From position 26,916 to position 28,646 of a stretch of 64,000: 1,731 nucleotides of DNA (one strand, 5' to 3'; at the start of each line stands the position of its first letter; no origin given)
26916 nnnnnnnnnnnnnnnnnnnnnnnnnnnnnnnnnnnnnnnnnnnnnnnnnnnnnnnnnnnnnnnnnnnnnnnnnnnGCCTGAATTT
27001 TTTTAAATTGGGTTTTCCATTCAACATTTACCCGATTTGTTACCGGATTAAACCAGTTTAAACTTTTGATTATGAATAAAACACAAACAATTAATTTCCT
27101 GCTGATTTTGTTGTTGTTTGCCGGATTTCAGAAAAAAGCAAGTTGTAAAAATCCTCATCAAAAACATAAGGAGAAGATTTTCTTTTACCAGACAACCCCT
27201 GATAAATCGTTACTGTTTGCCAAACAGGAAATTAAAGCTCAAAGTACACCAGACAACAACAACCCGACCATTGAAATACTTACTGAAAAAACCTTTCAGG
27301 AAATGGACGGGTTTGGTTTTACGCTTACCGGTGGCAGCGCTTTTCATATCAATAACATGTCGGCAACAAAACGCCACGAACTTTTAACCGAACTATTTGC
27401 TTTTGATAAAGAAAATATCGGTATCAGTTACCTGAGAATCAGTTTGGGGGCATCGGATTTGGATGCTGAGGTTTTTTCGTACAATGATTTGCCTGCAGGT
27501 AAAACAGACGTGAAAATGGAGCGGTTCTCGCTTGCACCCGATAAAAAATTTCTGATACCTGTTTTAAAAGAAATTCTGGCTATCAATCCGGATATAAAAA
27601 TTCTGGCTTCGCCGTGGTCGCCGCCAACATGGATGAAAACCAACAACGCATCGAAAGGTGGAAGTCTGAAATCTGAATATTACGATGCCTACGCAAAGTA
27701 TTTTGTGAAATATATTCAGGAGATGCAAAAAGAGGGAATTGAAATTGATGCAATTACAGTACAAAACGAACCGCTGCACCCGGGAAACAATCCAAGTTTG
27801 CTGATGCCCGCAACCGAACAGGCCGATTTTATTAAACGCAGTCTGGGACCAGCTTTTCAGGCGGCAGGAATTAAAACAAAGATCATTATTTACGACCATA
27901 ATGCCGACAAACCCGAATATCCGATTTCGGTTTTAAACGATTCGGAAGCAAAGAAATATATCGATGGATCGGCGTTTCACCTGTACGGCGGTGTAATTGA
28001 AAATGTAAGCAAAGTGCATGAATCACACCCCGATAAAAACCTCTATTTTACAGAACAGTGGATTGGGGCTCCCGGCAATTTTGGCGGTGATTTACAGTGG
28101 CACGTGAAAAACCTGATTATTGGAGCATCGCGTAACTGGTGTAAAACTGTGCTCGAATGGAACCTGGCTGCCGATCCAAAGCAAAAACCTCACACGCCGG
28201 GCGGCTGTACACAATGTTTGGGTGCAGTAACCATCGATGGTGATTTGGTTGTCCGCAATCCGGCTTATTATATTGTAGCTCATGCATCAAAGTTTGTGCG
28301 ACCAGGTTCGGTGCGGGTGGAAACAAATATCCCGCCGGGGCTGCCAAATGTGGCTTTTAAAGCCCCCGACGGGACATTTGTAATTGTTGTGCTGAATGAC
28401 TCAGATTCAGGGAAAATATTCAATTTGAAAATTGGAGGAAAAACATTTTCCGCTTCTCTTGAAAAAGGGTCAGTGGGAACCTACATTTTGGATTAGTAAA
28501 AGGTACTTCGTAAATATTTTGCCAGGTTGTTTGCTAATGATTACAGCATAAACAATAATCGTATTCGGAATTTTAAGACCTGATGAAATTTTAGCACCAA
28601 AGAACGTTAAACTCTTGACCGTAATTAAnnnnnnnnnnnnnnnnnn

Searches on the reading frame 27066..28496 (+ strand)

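Call 60: search_protein_families(library=pfam, proteins=[window:27066-28496:+], max_evalue=0.001)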
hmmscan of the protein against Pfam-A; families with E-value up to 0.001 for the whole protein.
window:27066-28496:+ (476 aa): 4 families
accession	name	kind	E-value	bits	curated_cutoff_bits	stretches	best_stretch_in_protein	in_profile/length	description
PF02055.22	Glyco_hydro_30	-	1e-48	166.6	23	1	81-411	2-348/348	Glycosyl hydrolase family 30 TIM-barrel domain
PF17189.10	Glyco_hydro_30C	-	3.5e-13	49.9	22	1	414-473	1-65/65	Glycosyl hydrolase family 30 beta sandwich domain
PF02057.21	Glyco_hydro_59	-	1.5e-10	41.4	27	1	94-339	16-228/294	Glycosyl hydrolase family 59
PF14587.12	Glyco_hydr_30_2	-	1.6e-06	28.1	27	1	179-279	121-228/364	O-Glycosyl hydrolase family 30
